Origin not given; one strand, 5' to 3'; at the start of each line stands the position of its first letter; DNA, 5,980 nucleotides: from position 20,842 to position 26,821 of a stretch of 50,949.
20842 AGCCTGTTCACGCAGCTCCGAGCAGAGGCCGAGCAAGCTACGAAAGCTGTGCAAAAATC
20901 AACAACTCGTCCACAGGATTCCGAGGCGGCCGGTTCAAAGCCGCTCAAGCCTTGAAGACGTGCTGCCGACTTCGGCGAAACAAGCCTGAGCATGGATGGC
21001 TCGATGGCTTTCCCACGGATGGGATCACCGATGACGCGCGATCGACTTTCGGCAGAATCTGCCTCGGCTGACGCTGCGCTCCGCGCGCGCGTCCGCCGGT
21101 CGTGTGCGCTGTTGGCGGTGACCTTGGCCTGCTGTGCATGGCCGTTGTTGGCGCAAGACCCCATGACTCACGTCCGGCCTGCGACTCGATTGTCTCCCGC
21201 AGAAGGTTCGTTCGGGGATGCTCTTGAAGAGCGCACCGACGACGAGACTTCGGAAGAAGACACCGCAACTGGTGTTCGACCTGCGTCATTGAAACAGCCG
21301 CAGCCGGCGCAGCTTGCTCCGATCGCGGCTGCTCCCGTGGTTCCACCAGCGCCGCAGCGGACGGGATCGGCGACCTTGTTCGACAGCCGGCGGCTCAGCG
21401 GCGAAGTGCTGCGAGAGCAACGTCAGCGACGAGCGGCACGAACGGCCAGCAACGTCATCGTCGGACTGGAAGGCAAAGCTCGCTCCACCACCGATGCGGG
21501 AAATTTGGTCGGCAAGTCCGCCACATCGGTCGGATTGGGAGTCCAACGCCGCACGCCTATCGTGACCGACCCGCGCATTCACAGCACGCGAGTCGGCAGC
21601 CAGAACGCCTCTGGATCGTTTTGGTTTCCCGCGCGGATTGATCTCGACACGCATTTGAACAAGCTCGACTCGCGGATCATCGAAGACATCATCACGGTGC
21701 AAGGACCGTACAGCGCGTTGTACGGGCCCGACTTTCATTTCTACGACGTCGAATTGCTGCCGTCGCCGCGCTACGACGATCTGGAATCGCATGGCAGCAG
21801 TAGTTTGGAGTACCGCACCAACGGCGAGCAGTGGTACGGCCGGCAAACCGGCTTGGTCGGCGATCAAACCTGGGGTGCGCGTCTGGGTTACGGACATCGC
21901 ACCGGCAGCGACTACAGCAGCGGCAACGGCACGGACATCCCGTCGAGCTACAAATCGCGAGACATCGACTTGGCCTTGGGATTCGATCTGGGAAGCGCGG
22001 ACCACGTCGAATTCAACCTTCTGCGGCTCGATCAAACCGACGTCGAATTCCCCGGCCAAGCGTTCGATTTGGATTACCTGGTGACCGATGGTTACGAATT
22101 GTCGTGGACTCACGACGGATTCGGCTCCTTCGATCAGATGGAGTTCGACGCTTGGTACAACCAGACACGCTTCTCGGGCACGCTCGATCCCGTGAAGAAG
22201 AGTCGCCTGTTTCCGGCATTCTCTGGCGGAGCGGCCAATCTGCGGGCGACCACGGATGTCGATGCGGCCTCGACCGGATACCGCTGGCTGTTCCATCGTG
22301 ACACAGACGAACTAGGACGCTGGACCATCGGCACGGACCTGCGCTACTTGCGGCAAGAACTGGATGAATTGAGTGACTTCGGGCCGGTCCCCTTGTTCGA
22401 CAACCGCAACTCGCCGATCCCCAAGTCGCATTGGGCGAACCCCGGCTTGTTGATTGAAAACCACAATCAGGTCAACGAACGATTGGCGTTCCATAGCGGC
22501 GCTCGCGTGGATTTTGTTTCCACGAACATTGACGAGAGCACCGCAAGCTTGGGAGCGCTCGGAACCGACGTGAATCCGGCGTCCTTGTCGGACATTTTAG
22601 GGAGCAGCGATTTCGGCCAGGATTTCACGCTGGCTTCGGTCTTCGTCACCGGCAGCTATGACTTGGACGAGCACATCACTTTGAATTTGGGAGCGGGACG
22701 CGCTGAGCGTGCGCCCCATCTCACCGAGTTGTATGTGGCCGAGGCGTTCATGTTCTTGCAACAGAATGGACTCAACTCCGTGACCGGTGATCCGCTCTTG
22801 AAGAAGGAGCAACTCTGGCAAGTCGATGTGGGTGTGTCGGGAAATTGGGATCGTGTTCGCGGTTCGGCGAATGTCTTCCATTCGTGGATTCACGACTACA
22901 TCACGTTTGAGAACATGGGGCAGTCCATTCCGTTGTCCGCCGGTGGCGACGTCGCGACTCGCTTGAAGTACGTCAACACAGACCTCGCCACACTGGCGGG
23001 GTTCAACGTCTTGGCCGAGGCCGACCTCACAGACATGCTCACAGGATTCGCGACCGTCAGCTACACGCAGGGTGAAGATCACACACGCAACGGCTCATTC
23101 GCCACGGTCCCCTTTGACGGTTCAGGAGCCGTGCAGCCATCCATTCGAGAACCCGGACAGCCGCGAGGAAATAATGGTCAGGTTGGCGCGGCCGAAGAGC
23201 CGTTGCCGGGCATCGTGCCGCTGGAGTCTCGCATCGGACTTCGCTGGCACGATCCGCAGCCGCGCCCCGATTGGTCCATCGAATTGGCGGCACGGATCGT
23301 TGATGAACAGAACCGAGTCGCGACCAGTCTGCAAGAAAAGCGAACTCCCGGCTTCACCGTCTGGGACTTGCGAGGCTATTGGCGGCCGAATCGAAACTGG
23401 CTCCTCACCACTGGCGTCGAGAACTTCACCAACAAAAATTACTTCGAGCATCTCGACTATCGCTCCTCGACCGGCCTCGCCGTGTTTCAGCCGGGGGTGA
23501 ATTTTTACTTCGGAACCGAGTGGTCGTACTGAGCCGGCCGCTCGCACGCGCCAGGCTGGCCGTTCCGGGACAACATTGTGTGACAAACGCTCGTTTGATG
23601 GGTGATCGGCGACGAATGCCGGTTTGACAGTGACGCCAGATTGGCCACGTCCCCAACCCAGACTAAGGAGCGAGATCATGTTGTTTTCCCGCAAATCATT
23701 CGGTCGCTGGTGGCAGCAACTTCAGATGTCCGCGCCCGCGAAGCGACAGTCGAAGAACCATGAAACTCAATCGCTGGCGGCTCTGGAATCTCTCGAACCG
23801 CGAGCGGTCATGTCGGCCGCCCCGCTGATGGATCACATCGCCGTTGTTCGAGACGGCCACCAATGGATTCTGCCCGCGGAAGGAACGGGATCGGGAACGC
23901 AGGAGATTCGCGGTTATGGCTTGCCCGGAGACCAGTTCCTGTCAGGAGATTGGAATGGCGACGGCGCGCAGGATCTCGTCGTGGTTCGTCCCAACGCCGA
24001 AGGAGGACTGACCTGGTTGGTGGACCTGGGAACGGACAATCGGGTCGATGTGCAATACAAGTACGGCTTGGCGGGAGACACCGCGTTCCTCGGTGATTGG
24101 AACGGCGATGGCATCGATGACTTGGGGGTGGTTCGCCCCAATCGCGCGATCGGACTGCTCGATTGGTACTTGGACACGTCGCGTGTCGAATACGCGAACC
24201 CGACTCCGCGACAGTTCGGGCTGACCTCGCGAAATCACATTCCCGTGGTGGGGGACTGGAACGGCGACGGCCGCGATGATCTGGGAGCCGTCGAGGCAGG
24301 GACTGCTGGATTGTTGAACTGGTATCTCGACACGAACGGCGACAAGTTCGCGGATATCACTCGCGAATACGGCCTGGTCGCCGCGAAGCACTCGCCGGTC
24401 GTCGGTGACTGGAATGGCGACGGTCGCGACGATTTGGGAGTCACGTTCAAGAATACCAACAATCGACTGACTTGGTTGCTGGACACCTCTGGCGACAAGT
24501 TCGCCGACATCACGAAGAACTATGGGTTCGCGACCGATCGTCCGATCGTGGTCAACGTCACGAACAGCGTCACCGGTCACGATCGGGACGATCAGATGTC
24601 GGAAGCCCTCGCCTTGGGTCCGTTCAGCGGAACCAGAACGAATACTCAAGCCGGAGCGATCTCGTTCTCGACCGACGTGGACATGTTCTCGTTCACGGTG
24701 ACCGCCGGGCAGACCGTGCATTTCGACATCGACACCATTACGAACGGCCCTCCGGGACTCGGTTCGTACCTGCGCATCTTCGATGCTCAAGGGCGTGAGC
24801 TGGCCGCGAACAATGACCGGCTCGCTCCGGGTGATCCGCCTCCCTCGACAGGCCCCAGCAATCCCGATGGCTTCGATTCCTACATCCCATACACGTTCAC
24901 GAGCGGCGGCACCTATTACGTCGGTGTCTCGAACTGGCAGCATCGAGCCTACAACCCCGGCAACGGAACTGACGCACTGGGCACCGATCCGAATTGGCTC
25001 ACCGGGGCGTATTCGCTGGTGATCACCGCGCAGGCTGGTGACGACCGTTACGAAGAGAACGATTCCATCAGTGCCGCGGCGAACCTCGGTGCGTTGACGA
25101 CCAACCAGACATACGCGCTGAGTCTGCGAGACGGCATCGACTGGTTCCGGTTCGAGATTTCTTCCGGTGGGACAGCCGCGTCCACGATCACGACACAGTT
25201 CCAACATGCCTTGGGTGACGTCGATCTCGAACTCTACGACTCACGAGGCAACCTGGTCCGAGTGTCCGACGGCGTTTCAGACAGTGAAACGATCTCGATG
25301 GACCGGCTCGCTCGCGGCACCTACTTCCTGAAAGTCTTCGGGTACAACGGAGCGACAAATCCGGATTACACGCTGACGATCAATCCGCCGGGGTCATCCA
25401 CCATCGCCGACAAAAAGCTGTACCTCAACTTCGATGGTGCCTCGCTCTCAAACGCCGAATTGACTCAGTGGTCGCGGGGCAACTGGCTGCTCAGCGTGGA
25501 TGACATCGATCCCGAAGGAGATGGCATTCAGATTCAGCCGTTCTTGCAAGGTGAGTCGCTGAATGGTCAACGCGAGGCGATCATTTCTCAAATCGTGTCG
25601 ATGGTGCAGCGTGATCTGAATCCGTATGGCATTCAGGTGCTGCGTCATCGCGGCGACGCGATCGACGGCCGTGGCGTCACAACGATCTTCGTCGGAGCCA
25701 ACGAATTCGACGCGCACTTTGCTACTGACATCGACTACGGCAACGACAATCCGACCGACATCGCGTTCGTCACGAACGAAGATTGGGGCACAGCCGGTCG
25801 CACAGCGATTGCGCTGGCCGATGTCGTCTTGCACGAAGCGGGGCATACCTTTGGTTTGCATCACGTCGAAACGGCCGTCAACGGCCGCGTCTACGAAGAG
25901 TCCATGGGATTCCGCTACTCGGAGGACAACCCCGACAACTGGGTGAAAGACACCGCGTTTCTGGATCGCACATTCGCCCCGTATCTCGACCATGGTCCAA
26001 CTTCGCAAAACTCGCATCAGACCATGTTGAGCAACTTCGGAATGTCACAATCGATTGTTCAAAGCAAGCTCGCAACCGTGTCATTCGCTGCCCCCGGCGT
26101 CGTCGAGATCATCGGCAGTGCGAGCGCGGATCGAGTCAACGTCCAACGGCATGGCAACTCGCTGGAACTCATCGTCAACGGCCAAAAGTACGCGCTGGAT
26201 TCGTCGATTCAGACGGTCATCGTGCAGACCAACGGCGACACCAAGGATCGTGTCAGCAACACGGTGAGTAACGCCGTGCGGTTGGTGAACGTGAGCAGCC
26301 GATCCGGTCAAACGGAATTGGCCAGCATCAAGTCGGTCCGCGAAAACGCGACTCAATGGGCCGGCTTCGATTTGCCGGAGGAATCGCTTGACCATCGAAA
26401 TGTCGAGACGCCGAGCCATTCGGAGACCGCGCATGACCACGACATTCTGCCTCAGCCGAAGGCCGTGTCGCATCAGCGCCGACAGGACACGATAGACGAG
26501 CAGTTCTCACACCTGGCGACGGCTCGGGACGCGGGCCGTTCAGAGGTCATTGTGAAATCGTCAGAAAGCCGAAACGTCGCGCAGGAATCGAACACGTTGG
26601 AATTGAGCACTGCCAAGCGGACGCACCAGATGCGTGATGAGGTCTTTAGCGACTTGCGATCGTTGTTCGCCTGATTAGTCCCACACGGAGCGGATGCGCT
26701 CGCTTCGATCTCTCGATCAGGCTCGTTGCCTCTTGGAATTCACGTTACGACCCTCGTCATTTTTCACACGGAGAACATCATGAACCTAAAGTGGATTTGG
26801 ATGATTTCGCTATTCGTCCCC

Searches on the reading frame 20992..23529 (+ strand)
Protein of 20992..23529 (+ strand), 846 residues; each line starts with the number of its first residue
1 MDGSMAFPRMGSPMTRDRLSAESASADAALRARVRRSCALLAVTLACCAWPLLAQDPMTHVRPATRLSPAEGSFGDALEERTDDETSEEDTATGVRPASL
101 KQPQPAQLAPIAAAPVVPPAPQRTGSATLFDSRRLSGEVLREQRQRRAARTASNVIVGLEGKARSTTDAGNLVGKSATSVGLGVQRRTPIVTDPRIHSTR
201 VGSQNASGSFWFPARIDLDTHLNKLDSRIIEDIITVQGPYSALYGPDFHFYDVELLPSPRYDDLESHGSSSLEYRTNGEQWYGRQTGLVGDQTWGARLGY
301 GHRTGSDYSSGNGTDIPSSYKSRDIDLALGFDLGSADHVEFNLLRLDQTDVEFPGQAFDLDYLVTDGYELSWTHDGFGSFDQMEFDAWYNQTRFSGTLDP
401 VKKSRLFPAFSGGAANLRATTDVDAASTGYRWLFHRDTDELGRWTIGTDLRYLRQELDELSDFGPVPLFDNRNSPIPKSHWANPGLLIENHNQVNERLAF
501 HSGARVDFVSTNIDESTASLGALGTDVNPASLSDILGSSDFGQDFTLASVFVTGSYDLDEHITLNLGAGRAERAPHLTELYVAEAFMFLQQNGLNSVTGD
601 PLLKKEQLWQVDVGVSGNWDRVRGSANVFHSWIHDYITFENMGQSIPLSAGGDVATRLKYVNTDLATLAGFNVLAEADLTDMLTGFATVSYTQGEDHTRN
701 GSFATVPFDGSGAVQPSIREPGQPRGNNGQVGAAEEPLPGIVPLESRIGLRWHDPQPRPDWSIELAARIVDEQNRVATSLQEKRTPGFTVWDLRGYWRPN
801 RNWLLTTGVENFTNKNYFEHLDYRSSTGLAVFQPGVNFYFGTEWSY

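Call 42: search_protein_families(library=pfam, proteins=[window:20992-23529:+], max_evalue=0.001)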
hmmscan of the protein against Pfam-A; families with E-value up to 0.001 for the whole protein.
window:20992-23529:+ (846 aa): 1 family
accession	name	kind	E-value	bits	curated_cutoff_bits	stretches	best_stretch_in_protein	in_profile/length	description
PF00593.30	TonB_dep_Rec_b-barrel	-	4.7e-31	109.5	27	1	303-811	5-435/436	TonB dependent receptor-like, beta-barrel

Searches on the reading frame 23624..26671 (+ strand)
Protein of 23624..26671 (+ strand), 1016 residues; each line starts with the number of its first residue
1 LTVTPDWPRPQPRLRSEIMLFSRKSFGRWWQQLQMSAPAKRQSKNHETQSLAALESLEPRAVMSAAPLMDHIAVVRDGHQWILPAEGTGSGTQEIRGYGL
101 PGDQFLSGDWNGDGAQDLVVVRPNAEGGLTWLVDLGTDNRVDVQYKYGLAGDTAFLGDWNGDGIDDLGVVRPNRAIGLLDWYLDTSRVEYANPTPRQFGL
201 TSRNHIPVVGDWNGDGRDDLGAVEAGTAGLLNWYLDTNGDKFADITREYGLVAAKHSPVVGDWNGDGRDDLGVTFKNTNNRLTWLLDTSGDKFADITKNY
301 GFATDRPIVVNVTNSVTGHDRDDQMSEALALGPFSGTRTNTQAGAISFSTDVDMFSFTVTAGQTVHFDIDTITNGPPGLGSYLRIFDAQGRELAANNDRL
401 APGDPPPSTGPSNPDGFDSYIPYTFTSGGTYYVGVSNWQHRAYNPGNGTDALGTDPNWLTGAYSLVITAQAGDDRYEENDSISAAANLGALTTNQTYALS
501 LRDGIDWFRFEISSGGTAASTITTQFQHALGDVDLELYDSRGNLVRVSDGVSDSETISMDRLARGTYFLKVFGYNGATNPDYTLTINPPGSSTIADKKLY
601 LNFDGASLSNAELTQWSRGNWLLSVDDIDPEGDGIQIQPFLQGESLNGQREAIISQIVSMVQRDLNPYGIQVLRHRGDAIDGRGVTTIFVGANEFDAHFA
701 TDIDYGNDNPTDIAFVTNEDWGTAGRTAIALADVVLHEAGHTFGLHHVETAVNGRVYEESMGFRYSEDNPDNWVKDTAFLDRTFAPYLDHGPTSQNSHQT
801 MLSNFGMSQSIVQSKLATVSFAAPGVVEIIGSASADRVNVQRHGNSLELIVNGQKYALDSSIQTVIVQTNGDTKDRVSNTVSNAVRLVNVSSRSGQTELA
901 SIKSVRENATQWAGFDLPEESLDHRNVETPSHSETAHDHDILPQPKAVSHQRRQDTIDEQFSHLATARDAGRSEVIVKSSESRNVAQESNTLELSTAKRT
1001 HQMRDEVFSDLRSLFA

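Call 42: search_protein_families(library=pfam, proteins=[window:23624-26671:+], max_evalue=0.001)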
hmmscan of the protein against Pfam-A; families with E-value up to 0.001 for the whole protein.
window:23624-26671:+ (1016 aa): 4 families
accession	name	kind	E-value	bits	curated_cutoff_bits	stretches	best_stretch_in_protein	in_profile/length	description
PF04151.21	PPC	-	1.1e-16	61.9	25.9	2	351-436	1-69/70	Bacterial pre-peptidase C-terminal domain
PF13517.12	FG-GAP_3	-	4.4e-10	40.5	26.9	2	211-271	1-59/61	FG-GAP-like repeat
PF00413.30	Peptidase_M10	-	3.3e-05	24.2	24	1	699-762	74-143/159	Matrixin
PF18962.6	Por_Secre_tail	-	0.00076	20.2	27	0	529-573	18-64/75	Secretion system C-terminal sorting domain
